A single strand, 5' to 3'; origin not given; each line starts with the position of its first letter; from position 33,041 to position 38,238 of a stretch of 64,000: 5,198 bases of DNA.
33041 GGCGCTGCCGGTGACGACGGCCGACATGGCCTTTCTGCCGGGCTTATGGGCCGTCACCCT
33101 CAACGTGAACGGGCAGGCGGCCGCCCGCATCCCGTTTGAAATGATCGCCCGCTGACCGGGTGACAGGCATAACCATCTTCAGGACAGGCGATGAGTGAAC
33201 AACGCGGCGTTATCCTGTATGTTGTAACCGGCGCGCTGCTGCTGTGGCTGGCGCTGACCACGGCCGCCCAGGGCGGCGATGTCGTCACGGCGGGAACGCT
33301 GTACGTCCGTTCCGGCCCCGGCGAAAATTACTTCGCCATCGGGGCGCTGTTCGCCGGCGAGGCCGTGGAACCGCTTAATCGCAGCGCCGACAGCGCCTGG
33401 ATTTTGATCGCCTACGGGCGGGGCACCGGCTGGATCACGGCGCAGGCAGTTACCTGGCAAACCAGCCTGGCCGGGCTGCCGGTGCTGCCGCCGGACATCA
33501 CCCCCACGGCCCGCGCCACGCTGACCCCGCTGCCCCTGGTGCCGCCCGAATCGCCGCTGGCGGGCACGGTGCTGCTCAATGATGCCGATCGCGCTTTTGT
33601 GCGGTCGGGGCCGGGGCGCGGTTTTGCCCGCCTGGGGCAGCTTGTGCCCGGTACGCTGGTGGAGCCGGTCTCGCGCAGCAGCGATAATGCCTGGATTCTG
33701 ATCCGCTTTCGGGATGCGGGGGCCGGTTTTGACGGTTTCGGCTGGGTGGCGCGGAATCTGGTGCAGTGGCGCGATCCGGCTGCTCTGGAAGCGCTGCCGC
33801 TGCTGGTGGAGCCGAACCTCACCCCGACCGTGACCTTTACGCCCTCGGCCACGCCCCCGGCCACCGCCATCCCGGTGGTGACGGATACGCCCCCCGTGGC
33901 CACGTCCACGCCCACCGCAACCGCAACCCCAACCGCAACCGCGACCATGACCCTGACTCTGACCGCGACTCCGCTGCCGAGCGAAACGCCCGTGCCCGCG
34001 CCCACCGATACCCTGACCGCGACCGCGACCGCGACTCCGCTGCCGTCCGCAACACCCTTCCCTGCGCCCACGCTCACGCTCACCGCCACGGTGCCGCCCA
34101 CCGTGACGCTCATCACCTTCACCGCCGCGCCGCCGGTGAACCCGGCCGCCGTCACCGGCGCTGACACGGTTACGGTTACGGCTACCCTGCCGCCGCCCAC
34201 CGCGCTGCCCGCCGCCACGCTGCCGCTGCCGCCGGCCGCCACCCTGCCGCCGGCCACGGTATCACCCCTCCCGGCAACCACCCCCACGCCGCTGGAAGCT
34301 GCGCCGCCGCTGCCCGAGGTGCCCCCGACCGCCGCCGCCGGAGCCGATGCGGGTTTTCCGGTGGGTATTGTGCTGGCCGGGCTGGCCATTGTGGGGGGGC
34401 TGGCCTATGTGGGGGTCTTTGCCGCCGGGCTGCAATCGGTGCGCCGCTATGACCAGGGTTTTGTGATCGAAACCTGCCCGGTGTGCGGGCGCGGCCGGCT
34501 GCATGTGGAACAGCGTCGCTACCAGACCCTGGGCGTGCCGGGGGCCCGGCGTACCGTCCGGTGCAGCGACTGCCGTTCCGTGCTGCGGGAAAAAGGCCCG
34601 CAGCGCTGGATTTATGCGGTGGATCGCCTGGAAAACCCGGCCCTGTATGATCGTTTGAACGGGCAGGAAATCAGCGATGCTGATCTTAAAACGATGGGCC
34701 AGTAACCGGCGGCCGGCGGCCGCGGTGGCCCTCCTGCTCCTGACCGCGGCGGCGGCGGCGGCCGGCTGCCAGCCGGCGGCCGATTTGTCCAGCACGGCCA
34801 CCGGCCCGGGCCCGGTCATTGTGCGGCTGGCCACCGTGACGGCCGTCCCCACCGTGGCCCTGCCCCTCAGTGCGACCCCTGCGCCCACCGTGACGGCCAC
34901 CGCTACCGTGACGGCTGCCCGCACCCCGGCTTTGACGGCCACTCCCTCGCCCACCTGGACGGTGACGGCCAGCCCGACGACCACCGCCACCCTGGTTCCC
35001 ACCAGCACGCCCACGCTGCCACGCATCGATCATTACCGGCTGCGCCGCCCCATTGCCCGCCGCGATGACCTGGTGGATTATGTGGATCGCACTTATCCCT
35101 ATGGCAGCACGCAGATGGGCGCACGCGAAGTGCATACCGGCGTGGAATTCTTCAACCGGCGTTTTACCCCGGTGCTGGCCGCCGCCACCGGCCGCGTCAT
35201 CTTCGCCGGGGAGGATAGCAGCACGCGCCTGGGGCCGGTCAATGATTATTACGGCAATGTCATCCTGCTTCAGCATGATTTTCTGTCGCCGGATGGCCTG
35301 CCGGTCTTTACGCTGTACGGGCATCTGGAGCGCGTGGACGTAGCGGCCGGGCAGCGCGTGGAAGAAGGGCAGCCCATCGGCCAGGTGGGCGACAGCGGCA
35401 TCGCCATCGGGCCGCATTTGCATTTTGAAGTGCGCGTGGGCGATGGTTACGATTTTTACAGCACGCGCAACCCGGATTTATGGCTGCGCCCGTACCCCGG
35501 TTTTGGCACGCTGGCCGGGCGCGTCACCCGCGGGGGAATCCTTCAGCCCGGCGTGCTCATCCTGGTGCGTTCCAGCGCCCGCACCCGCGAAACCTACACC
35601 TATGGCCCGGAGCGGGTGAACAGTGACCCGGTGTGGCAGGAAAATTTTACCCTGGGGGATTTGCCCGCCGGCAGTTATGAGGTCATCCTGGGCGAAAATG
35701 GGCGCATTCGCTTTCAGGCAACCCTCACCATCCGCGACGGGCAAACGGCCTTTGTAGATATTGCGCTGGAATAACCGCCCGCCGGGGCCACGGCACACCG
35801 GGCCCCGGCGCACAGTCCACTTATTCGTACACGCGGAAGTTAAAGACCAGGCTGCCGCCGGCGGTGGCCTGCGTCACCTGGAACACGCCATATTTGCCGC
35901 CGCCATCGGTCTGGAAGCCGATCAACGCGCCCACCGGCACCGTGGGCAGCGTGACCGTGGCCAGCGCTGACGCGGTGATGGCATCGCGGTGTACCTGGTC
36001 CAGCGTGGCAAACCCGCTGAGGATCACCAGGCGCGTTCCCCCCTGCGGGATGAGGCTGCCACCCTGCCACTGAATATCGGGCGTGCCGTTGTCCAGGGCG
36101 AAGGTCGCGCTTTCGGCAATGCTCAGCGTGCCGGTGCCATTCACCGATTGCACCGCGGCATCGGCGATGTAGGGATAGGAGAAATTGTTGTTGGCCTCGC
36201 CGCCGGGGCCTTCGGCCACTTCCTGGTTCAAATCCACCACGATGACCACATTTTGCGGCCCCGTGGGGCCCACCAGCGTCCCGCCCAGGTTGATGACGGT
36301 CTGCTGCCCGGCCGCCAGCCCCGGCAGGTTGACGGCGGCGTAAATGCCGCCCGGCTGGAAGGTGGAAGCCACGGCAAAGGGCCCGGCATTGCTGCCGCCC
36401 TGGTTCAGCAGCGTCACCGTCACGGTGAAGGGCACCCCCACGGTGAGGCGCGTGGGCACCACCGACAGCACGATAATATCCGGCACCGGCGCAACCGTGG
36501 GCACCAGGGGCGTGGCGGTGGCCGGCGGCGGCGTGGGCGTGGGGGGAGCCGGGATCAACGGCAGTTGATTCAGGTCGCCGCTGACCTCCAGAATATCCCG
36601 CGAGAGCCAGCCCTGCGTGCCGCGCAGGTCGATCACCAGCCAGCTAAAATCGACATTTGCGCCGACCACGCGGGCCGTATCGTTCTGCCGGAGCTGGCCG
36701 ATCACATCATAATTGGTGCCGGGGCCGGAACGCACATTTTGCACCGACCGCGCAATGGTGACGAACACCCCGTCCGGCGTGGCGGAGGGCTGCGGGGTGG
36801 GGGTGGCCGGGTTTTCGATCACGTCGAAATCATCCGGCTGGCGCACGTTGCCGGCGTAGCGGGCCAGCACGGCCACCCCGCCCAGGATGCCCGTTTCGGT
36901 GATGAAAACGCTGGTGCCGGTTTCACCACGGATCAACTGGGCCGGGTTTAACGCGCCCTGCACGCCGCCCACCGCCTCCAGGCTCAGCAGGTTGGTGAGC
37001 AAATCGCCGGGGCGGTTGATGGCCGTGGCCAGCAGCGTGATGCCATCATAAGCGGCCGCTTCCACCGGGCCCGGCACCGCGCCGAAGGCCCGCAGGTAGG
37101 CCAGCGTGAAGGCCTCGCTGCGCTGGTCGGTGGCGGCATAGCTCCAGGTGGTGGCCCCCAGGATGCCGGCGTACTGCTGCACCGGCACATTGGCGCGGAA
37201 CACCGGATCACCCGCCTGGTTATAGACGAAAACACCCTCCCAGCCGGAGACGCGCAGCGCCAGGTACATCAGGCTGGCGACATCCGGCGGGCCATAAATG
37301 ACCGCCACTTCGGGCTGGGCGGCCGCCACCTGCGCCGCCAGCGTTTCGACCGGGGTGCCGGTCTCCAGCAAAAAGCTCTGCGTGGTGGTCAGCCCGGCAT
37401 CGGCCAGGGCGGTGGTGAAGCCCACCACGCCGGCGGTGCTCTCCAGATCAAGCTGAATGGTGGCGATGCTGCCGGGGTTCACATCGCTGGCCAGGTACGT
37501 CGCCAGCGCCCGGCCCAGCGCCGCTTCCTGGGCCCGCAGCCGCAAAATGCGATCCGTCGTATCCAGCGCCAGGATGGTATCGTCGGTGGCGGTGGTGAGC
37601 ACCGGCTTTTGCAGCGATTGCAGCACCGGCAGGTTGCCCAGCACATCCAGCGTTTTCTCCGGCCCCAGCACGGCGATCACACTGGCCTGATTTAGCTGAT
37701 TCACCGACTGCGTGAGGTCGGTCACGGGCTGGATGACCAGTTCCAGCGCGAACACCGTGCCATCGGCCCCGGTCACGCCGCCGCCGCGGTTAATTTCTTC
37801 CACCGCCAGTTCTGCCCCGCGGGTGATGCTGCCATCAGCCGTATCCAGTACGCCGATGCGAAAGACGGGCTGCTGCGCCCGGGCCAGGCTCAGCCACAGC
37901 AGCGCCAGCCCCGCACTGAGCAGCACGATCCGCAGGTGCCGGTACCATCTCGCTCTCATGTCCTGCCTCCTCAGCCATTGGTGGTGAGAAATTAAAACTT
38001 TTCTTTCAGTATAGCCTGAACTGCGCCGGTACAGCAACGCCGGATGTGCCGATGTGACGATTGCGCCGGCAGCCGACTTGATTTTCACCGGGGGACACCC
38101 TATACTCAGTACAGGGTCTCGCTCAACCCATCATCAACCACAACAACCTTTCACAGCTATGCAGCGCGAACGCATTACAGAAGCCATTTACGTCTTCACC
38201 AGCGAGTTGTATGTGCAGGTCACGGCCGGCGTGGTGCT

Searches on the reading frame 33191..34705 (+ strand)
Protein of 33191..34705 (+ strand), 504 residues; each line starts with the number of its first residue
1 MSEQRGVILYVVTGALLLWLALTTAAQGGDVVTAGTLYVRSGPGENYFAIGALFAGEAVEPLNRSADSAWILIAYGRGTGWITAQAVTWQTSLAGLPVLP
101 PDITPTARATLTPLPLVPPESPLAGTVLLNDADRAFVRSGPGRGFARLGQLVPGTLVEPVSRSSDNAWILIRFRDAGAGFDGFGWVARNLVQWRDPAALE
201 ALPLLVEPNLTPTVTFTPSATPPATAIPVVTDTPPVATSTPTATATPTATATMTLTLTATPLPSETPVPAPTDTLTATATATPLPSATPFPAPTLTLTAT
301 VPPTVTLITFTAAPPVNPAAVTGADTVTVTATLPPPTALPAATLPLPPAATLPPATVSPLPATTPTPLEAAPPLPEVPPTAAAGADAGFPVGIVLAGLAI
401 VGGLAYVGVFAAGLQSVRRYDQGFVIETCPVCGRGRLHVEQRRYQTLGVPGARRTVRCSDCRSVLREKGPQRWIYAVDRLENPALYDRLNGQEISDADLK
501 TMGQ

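Call 47: search_protein_families(library=pfam, proteins=[window:33191-34705:+])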
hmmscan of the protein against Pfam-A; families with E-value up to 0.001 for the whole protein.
window:33191-34705:+ (504 aa): 2 families
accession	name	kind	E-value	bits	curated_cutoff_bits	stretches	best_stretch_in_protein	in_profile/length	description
PF08239.17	SH3_3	-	1.3e-15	57.7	27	2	36-86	2-52/54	Bacterial SH3 domain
PF12913.13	SH3_6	-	0.00014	21.8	27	0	47-82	17-52/53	SH3 domain (SH3b1 type)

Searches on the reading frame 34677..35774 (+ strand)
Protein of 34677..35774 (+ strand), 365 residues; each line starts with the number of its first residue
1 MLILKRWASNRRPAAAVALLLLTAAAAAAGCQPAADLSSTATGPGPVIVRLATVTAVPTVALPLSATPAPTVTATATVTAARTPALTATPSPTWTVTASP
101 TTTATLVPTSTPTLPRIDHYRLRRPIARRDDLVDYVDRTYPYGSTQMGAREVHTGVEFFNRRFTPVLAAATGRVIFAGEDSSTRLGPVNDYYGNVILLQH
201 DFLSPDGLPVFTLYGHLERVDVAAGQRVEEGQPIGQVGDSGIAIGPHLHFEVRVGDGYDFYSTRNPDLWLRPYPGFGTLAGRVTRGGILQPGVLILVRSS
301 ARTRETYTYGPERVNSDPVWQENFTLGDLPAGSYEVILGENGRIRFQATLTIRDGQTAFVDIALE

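Call 47: search_protein_families(library=pfam, proteins=[window:34677-35774:+])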
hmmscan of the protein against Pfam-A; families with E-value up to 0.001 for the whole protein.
window:34677-35774:+ (365 aa): 1 family
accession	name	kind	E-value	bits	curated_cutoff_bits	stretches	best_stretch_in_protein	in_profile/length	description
PF01551.29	Peptidase_M23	-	4.7e-24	84.9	28.7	1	152-255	2-90/96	Peptidase family M23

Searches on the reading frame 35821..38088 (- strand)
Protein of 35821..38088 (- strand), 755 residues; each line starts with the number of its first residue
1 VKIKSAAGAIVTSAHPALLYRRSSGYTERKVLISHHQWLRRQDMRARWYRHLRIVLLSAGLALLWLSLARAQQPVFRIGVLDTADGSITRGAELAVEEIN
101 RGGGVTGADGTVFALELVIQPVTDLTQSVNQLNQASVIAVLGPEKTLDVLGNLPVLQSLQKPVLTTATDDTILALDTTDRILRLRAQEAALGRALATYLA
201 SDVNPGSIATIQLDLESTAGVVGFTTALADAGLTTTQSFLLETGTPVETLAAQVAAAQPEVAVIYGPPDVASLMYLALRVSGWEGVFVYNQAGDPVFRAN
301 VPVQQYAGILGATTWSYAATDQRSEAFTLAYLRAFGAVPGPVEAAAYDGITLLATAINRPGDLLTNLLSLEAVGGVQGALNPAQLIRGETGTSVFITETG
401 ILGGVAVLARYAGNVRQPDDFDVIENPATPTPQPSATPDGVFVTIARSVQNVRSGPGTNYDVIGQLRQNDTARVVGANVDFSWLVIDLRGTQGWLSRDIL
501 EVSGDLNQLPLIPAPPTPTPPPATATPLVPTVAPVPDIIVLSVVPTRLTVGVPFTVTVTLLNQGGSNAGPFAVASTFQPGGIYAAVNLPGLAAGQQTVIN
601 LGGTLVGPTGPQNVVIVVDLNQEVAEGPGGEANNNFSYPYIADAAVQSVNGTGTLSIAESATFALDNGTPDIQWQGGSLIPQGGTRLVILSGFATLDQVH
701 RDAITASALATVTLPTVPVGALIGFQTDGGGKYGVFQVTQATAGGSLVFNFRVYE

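Call 47: search_protein_families(library=pfam, proteins=[window:35821-38088:-])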
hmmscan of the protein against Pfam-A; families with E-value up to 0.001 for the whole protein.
window:35821-38088:- (755 aa): 3 families
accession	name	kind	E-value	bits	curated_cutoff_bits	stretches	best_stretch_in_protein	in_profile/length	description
PF13458.12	Peripla_BP_6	-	1.8e-19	71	31.7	1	84-364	17-299/343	Periplasmic binding protein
PF07705.17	CARDB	-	3.9e-08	33.9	22.7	1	536-637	2-100/101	CARDB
PF08239.17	SH3_3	-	5.2e-08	33.4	27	1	451-498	4-51/54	Bacterial SH3 domain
